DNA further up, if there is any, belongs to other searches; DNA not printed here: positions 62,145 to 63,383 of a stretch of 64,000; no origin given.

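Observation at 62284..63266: Low-GC radical-SAM (twitch/partial-SPASM) gene wedged between trpB and trpA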

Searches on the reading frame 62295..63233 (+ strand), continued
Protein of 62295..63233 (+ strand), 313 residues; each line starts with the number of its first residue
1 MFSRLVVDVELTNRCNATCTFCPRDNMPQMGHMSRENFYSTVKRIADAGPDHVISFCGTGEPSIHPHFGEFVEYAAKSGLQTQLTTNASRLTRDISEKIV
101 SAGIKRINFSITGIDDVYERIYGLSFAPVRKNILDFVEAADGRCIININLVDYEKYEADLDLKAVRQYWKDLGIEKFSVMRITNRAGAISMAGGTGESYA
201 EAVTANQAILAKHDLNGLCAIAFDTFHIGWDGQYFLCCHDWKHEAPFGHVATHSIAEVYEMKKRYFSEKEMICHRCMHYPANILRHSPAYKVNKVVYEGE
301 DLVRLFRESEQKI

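Call 55: find_related_loci(query=A1, collection=viral_contigs, flank=4000)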
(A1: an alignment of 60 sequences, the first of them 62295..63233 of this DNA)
Query A1 (313 aa) in viral_contigs; peptide patterns used: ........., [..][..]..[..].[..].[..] (x = any residue, [..] = any of these).
419 stretches matched a pattern; 214 encode a relative of the query (tblastn E <= 1e-3); the best 80 are kept; 80 distinct loci.
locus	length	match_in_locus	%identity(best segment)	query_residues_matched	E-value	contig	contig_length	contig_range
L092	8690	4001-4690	27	5-259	6e-21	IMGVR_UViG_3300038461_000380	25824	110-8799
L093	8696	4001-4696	25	3-260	2e-19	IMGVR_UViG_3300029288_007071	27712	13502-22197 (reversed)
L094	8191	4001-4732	26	7-278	8e-19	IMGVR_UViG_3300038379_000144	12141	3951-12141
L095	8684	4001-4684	25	7-260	1e-18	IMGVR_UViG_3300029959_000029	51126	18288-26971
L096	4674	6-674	25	12-260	7e-18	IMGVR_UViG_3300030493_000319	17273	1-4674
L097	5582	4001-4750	23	5-276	2e-17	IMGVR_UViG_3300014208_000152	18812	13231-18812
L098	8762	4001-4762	24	5-286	2e-17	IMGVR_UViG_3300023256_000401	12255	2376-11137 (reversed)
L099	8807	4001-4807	26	6-278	5e-17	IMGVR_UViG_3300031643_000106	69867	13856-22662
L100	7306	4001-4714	24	7-265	6e-17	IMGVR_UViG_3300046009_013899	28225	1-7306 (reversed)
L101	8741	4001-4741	24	5-279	7e-17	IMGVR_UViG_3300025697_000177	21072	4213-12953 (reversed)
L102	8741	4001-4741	24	5-279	7e-17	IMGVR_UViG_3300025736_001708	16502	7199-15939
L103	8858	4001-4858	25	7-306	2e-16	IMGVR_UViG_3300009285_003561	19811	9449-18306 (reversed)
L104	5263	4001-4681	25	7-260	6e-16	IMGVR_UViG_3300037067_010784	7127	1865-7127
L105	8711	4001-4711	24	3-264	8e-16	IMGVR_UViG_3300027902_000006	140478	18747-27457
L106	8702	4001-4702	23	1-259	8e-16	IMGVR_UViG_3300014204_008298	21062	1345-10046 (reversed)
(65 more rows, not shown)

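Call 56: search_dna_similar(query=window:62295-63233:+, collection=plasmids, mode=protein, max_evalue=1e-10, max_rows=15)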
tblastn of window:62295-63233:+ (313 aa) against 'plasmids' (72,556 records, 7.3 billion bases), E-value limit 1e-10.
Records with a match: 7; places in all: 7; records where one place covers at least 80% of the query: 4.
Best place of each record, by identity: <60% 7.
By first word of the organism name: Lawsonia 3; Brachyspira 2; Azospirillum 1; Deltaproteobacteria 1.
By predicted mobility (MOB-suite, as given by PLSDB): non-mobilizable 6; mobilizable 1.
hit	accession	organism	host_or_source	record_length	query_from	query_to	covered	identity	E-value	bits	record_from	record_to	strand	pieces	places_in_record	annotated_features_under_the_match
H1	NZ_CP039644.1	Azospirillum sp. TSA2s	Soil,rice paddy soil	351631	6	307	96%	25.1%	2e-15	84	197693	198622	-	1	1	radical SAM/SPASM domain-containing protein | hypothetical protein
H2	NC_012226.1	Brachyspira hyodysenteriae WA1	-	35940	5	276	87%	27.2%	1e-16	88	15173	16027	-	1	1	radical SAM protein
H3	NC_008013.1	Lawsonia intracellularis PHE/MN1-00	Sus scrofa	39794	7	251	78%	29.9%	8e-22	102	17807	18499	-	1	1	radical SAM protein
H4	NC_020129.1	Lawsonia intracellularis N343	-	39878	7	251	78%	29.9%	8e-22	102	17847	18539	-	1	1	radical SAM protein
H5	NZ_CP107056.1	Lawsonia intracellularis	-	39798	7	251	78%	29.9%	1e-21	102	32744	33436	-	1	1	radical SAM protein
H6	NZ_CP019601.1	Brachyspira hyodysenteriae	pig,plasmid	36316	5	276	87%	26.9%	8e-17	88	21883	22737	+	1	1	radical SAM protein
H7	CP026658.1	Deltaproteobacteria bacterium Smac51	cockroach,pure culture,hindgut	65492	7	259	81%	26.9%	2e-14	81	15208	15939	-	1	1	molybdenum cofactor biosynthesis protein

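Call 57: find_encoding_contigs(protein=P0209, flank=2500, max_places=2)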
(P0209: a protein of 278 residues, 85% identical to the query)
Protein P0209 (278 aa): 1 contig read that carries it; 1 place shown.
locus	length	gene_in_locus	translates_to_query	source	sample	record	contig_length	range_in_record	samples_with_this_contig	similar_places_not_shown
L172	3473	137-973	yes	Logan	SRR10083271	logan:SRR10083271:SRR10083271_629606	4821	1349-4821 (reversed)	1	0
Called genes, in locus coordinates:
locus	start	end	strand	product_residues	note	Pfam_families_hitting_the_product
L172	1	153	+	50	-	?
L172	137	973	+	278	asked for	PF00290:Trp_syntA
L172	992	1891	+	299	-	PF17848:Zn_ribbon_ACC (weak), PF01039:Carboxyl_trans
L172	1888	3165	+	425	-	PF08245:Mur_ligase_M (weak), PF02875:Mur_ligase_C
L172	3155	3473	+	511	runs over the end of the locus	PF13231:PMT_2 (weak)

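Call 58: find_encoding_contigs(protein=P0246, flank=2500, max_places=2)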
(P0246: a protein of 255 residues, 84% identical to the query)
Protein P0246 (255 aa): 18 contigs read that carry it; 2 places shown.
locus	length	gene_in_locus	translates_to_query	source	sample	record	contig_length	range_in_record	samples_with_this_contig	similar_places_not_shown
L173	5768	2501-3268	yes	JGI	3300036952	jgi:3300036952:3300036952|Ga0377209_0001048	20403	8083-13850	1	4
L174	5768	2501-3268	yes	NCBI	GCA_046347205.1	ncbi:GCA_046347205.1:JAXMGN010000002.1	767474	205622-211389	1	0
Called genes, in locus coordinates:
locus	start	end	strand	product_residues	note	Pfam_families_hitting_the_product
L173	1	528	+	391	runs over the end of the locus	PF02771:Acyl-CoA_dh_N, PF02770:Acyl-CoA_dh_M, PF00441:Acyl-CoA_dh_1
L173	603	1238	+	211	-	PF00697:PRAI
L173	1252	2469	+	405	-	PF00291:PALP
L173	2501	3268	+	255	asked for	PF00290:Trp_syntA, PF01884:PcrB (faint)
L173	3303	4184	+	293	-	PF17848:Zn_ribbon_ACC, PF01039:Carboxyl_trans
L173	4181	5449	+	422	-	PF08245:Mur_ligase_M, PF02875:Mur_ligase_C, PF27239:FOL3_C (weak)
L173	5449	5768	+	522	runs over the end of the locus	-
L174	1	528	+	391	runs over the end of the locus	PF02771:Acyl-CoA_dh_N, PF02770:Acyl-CoA_dh_M, PF00441:Acyl-CoA_dh_1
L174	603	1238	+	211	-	PF00697:PRAI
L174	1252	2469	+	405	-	PF00291:PALP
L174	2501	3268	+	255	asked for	PF00290:Trp_syntA, PF01884:PcrB (faint)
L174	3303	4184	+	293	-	PF17848:Zn_ribbon_ACC, PF01039:Carboxyl_trans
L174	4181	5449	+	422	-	PF08245:Mur_ligase_M, PF02875:Mur_ligase_C, PF27239:FOL3_C (weak)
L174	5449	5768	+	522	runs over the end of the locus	-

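Call 63: search_solved_structures(query=A1, max_evalue=0.001, show_alignments=3)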
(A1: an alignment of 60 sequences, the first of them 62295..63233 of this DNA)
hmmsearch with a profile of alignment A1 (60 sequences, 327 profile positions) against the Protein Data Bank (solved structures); distinct sequences matched with E-value up to 0.001: 19.
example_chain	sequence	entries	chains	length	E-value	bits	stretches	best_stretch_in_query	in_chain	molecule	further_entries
4m7s_A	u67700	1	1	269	3.3e-16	62.5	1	8-127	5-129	BtrN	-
4m7t_A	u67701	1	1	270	6.3e-16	61.5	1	6-126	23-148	BtrN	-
8wm2_A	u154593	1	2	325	3.3e-14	55.9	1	17-115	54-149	Fe-S radical SAM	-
7vob_C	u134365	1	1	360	1.1e-13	54.1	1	9-177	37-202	Cytosylglucuronate decarboxylase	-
7voc_C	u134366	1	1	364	1.2e-13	54.1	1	9-177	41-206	Cytosylglucuronate decarboxylase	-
2fb2_A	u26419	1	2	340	2.7e-11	46.3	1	13-181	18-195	Molybdenum cofactor biosynthesis protein A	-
1tv7_A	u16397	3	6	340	3e-11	46.2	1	13-181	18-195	Molybdenum cofactor biosynthesis protein A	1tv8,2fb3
7bi7_A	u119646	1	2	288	4e-10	42.5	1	12-126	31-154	FeMo cofactor biosynthesis protein NifB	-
7jmb_A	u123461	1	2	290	4.1e-10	42.4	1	12-126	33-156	Nitrogenase iron-molybdenum cofactor biosynthesis protein NifB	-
7jma_A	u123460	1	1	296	4.2e-10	42.4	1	12-126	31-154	Nitrogenase iron-molybdenum cofactor biosynthesis protein NifB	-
7tol_A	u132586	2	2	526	4.5e-10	42.3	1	5-119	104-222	glycerol dibiphytanyl glycerol tetraether - macrocyclic archaeol synthase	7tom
6efn_A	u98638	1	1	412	1.7e-06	30.6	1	13-176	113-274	Sporulation killing factor maturation protein SkfB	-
6y1x_A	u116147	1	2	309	8.9e-06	28.2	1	17-119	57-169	Radical SAM domain protein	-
8ai1_A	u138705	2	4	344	1.4e-05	27.5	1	5-146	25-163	Putative peptide biosynthesis protein YydG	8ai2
8ai3_A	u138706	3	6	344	1.6e-05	27.3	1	5-146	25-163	Putative peptide biosynthesis protein YydG | Radical SAM core domain-containing protein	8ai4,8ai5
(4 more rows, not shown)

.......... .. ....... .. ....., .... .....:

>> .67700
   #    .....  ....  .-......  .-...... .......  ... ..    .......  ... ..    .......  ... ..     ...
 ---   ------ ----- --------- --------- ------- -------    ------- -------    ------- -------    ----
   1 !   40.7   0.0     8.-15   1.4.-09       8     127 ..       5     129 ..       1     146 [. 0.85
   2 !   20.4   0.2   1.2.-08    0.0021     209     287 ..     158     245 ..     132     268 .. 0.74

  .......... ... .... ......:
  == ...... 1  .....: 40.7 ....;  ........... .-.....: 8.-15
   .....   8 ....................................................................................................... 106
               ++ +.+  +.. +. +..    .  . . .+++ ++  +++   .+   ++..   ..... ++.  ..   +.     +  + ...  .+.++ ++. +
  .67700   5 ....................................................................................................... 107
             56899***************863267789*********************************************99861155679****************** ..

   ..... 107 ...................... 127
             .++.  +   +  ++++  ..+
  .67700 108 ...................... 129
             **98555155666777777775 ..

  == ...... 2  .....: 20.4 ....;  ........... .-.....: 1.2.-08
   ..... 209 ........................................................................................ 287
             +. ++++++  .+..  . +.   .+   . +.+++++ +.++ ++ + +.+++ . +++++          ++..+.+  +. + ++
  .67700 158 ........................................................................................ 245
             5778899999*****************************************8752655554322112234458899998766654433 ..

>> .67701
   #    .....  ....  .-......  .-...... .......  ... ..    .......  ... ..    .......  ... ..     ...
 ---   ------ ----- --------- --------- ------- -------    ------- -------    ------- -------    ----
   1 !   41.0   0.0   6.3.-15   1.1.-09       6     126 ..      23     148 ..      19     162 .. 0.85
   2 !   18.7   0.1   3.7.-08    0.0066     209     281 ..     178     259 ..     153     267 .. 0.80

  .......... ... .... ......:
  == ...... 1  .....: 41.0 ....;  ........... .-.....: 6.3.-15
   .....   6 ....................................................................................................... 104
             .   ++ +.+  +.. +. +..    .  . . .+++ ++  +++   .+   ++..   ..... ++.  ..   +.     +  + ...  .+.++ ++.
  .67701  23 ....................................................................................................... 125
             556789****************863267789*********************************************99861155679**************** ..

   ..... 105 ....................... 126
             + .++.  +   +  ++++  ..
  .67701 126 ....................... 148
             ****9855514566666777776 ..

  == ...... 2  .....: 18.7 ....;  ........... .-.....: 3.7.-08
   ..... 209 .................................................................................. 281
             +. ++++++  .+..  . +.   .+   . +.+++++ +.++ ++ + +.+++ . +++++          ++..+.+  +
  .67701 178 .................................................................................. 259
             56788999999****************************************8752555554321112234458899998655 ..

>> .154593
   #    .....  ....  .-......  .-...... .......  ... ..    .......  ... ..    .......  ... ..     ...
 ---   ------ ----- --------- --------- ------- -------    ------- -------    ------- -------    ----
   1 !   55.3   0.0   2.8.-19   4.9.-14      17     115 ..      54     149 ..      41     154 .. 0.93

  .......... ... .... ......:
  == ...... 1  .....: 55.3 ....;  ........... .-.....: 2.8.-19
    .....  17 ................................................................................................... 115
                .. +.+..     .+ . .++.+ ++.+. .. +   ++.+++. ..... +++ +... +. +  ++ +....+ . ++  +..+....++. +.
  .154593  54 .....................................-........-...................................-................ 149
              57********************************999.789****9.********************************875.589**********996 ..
